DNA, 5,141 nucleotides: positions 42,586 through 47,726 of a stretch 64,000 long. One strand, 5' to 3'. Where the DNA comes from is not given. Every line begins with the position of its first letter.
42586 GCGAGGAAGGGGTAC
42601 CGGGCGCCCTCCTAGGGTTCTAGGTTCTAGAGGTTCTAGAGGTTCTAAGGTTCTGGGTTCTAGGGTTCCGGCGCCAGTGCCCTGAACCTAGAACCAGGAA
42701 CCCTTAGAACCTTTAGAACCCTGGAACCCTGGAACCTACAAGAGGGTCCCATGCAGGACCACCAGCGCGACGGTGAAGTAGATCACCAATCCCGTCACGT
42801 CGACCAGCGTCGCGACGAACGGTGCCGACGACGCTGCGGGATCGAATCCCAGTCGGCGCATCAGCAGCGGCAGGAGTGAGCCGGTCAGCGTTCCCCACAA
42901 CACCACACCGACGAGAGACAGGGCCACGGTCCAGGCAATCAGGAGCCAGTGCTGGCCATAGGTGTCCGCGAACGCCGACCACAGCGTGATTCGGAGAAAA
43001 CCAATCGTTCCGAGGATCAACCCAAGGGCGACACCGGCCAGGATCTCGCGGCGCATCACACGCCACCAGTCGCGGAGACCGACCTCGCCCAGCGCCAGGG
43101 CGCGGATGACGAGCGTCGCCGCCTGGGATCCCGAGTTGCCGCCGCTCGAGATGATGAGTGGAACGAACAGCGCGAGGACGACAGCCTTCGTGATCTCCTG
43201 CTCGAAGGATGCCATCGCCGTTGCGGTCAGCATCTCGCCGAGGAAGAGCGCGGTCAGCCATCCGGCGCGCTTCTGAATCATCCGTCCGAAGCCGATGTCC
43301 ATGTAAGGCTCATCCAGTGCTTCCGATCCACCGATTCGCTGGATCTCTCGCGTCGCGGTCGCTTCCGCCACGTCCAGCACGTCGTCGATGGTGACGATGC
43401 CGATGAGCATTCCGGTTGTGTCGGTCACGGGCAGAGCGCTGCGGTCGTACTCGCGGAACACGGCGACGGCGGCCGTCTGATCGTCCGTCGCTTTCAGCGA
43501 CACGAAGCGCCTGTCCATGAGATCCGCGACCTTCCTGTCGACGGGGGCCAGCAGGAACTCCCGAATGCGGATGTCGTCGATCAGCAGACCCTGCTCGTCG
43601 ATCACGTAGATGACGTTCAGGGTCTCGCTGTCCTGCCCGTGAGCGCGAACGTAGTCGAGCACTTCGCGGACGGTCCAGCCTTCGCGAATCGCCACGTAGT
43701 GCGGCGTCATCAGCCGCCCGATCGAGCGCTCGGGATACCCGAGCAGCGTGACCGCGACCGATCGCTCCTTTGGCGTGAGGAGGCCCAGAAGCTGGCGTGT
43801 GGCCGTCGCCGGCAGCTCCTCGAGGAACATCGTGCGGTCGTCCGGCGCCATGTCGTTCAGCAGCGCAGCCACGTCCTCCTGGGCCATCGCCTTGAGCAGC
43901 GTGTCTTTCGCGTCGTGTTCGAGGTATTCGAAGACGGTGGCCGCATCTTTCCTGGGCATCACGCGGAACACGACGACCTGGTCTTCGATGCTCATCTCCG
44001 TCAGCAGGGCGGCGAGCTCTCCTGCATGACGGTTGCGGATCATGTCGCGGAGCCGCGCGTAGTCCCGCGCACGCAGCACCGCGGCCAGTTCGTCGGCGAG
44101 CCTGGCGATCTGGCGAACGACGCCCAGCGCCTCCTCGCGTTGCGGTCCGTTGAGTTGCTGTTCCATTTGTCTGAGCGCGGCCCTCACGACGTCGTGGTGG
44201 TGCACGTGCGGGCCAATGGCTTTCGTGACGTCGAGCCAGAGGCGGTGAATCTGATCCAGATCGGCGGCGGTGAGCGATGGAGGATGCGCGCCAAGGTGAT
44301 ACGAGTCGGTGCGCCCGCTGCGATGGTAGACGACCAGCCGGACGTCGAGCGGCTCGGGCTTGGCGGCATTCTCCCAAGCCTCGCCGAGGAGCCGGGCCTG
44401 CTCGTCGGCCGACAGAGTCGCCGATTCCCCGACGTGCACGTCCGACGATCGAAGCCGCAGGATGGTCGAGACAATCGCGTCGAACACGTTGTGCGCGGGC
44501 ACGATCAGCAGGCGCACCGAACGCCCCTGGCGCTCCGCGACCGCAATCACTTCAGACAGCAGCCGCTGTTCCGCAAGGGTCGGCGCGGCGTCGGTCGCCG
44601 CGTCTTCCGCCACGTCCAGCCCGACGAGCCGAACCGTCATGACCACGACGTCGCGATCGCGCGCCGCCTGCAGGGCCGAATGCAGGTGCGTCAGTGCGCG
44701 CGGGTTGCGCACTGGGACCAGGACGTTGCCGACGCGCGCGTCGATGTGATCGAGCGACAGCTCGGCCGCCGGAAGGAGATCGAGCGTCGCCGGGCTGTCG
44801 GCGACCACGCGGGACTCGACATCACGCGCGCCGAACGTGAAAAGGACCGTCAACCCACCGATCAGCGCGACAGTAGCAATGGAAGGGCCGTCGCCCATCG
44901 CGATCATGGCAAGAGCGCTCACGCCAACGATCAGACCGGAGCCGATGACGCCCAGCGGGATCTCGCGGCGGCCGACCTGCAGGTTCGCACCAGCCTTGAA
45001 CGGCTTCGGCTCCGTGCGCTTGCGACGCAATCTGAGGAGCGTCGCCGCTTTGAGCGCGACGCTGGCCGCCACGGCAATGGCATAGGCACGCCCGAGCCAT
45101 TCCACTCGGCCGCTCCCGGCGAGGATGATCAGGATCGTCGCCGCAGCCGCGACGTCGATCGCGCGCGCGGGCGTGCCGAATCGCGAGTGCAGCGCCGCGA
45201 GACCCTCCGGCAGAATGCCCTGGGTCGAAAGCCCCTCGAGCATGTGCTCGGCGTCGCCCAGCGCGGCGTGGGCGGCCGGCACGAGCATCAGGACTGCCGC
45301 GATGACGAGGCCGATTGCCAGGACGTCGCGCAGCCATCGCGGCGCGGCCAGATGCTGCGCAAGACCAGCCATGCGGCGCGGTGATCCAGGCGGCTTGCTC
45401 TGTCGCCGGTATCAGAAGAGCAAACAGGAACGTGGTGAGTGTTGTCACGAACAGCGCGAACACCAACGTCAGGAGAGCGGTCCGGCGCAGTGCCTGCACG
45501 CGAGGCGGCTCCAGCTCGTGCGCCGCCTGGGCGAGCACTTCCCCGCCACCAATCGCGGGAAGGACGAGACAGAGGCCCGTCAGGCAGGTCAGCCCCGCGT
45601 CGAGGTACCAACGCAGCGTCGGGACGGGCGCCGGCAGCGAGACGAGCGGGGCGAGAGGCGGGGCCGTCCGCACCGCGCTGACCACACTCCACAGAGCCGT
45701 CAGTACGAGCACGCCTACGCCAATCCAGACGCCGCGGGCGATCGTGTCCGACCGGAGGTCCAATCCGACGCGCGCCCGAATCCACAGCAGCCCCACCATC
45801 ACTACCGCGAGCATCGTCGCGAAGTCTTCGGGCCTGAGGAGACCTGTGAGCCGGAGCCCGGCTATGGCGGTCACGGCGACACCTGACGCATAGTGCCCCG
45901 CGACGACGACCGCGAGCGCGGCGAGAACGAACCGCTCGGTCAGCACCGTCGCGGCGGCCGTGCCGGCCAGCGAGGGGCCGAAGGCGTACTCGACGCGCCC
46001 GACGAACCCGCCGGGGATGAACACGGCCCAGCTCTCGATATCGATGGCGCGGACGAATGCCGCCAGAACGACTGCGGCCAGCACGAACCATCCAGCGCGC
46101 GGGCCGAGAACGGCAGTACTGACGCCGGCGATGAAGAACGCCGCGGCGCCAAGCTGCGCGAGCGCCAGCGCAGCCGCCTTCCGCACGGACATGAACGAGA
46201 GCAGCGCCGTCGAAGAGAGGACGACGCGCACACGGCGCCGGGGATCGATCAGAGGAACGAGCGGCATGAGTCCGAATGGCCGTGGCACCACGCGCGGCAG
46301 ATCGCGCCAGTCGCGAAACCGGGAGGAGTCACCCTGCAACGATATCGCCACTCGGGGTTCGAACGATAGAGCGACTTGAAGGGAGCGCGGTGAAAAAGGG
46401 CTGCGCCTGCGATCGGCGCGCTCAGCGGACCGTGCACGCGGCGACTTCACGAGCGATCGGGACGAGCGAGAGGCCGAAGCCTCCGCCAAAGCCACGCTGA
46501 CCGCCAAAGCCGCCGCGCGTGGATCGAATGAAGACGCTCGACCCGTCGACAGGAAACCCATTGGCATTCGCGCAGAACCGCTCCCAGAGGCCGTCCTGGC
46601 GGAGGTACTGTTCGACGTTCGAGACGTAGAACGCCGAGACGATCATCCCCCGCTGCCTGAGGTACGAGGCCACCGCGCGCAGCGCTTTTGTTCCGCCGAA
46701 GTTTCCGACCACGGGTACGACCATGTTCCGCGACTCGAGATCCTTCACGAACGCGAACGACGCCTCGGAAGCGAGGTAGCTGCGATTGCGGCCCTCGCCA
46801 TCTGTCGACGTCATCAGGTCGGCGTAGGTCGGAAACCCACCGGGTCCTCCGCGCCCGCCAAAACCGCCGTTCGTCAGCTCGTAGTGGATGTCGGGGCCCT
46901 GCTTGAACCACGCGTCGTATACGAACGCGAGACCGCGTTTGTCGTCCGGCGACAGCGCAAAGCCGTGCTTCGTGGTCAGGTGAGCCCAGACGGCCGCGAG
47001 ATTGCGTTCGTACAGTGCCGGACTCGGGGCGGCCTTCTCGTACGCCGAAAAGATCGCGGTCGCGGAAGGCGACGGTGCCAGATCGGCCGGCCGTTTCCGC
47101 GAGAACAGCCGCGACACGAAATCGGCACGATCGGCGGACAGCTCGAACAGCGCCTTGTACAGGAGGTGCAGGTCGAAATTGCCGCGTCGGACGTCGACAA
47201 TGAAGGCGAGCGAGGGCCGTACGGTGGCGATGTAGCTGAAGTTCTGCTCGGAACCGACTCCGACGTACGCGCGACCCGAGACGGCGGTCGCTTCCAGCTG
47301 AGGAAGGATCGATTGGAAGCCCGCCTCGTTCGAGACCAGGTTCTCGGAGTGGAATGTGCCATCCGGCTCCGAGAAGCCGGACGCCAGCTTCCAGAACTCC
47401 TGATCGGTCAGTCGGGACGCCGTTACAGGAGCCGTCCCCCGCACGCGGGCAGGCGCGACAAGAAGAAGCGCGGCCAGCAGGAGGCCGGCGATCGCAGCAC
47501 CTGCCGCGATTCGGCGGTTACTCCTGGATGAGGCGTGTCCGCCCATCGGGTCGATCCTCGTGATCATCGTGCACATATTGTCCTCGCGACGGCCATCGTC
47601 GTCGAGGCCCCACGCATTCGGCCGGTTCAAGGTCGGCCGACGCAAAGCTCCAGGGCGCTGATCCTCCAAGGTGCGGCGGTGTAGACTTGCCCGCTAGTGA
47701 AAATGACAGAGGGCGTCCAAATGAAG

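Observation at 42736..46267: APC permease - Usp - MgtE reads as one open frame (with one +1 frameshift): gene fusion or missing stop?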

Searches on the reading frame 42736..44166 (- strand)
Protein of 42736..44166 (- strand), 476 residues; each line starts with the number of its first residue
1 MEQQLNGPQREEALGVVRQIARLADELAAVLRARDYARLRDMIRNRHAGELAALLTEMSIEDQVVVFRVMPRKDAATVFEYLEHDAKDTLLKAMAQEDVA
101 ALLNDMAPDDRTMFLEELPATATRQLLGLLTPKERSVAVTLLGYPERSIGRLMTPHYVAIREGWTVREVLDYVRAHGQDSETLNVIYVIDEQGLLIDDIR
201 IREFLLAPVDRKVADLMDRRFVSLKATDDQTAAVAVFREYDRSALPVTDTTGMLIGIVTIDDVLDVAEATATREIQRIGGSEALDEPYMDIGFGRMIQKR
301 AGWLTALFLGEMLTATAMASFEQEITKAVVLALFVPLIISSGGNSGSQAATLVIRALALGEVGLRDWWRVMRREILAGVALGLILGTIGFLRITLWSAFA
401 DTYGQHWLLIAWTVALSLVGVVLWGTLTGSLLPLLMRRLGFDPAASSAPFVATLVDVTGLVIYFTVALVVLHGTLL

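Call 8: search_protein_families(library=ncbifam, proteins=[window:42736-44166:-], max_evalue=1)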
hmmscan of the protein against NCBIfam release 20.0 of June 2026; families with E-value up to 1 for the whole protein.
window:42736-44166:- (476 aa): 14 families
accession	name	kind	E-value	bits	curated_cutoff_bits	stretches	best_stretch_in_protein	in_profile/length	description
TIGR00400.1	mgtE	equivalog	2.3e-108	362.9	232.75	1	28-472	12-448/450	magnesium transporter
NF053603.1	HhpR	exception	3.1e-05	23.3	520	1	150-265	4-115/282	CBS domain-containing high hydrostatic pressure regulator HhpR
NF011443.0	PRK14869.1-5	equivalog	0.00082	17.9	335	1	205-265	63-123/546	putative manganese-dependent inorganic diphosphatase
NF011445.0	PRK14869.2-1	equivalog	0.0016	17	483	1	204-278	61-135/548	putative manganese-dependent inorganic diphosphatase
TIGR01137.1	cysta_beta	equivalog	0.0029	16.3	510.25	1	210-294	337-419/457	cystathionine beta-synthase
NF011446.0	PRK14869.2-2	equivalog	0.0029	16.1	601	1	206-277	71-144/576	putative manganese-dependent inorganic diphosphatase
NF041552.1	TF_PrdR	equivalog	0.01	14.2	795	1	210-272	5-67/577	sigma-54 dependent transcriptional regulator PrdR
NF011449.0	PRK14869.2-5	equivalog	0.012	14.7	411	1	205-264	61-121/451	putative manganese-dependent inorganic diphosphatase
NF005869.0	PRK07807.1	equivalog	0.033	13.2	549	1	184-264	121-201/479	GuaB1 family IMP dehydrogenase-related protein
NF047753.1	blaSPI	exception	0.045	13.4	500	1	35-103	74-138/239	SPI family subclass B1 metallo-beta-lactamase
TIGR01302.1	IMP_dehydrog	equivalog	0.067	12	481.5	1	207-269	139-202/450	IMP dehydrogenase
NF011441.0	PRK14869.1-3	equivalog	0.084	11.4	753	1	207-264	64-121/548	putative manganese-dependent inorganic diphosphatase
NF038279.1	TF_CBS_SpxR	exception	0.085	11.6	600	1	220-274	199-253/427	CBS-HotDog domain-containing transcription factor SpxR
NF011440.0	PRK14869.1-2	equivalog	0.12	10.9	746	1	205-263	61-119/541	putative manganese-dependent inorganic diphosphatase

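Call 50: search_solved_structures(query=window:42739-44166:-, max_evalue=1e-10, show_alignments=1)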
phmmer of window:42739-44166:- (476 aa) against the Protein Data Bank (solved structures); distinct sequences matched with E-value up to 1e-10: 8.
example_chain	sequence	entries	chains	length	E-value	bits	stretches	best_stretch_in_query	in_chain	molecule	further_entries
2yvx_A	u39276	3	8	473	2.3e-83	284.1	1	21-472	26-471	Mg2+ transporter MgtE | Magnesium transporter MgtE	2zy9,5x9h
8gpv_A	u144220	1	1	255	1.6e-62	215.4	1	30-274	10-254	Magnesium transporter MgtE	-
8gps_A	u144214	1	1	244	2e-55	192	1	49-280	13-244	MgtE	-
2yvy_A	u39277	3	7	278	7e-42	147.4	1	22-288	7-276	Mg2+ transporter MgtE | Magnesium transporter MgtE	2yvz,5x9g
8h5e_A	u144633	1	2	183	1.3e-32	116.8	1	290-472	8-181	Magnesium transporter MgtE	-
4u9l_A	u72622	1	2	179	3.1e-32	115.6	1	297-471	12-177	Magnesium transporter MgtE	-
4u9n_A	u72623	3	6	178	3.6e-32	115.4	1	297-471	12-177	Magnesium transporter MgtE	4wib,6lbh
2oux_A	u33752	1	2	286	9.6e-28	100.8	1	31-282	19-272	Magnesium transporter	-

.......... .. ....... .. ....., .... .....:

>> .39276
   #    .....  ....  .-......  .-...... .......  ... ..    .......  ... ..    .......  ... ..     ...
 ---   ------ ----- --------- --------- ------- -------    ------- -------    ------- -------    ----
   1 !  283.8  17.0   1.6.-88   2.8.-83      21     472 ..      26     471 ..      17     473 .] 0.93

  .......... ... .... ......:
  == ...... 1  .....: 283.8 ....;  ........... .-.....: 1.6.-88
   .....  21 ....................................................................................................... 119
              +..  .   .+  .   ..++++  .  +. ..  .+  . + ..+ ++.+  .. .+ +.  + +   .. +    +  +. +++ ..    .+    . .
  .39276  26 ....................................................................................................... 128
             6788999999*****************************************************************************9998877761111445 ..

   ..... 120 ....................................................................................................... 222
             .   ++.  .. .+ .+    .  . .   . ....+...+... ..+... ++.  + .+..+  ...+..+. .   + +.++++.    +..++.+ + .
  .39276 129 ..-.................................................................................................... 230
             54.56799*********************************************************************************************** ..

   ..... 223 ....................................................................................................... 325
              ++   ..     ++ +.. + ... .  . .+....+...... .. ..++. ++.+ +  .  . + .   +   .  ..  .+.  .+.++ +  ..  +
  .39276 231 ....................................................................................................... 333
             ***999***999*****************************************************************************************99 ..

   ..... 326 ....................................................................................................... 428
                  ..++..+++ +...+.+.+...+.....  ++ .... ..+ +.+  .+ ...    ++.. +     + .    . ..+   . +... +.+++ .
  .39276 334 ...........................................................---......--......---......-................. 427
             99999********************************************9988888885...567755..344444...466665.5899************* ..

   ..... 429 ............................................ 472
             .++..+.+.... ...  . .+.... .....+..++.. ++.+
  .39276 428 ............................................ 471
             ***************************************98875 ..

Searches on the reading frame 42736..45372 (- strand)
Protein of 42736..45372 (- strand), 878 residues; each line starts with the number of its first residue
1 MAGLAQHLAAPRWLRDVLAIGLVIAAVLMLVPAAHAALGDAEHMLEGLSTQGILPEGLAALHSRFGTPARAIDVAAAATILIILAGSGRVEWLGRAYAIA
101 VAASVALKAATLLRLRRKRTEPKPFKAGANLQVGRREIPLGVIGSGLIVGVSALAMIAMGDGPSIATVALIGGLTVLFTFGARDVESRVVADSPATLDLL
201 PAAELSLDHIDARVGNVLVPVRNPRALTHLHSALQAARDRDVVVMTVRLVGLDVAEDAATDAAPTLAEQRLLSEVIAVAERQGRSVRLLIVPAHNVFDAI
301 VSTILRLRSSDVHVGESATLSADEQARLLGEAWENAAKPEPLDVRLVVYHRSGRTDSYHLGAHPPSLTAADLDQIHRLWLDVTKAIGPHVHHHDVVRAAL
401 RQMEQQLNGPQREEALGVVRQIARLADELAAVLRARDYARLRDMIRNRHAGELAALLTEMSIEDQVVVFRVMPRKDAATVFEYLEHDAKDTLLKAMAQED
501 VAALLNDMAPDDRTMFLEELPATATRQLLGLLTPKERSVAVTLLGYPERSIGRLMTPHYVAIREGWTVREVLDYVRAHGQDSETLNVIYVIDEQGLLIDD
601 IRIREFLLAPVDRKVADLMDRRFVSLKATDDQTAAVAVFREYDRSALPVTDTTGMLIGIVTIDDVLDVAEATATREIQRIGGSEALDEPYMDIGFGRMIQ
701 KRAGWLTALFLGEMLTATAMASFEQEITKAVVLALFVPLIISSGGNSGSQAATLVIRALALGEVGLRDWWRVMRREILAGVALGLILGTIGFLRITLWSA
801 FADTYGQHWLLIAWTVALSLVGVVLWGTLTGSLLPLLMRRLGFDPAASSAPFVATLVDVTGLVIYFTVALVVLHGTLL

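Call 3: search_protein_families(library=pfam, proteins=[window:42736-45372:-], max_evalue=0.01)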
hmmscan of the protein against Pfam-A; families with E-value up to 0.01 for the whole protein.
window:42736-45372:- (878 aa): 3 families
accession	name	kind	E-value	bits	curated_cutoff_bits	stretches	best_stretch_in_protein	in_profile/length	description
PF01769.21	MgtE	-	4.7e-37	127.5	27.6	1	737-868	1-125/125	Divalent cation transporter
PF03448.22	MgtE_N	-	2.9e-23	82.8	25.9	1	449-548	2-101/102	MgtE intracellular N domain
PF00571.33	CBS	-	2.8e-14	53.6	24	1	615-668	1-54/57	CBS domain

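Call 9: find_encoding_contigs(protein=window:42736-45372:-, flank=10000, max_places=6)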
Protein window:42736-45372:- (878 aa): no gene with exactly this product is on record in the collection.

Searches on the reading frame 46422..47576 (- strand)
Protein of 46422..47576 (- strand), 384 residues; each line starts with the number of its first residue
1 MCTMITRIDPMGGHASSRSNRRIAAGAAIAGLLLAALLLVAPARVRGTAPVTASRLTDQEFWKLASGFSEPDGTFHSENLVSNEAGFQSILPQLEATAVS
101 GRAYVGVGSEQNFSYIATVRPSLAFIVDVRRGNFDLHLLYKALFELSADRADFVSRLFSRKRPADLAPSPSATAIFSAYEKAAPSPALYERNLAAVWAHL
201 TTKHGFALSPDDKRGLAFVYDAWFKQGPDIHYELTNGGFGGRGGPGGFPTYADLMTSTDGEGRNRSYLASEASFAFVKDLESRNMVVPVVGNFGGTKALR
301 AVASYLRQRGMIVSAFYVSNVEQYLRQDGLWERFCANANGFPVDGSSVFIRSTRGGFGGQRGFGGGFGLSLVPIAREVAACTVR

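Call 84: find_encoding_contigs(protein=window:46422-47576:-, flank=3000, max_places=5)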
Protein window:46422-47576:- (384 aa): no gene with exactly this product is on record in the collection.
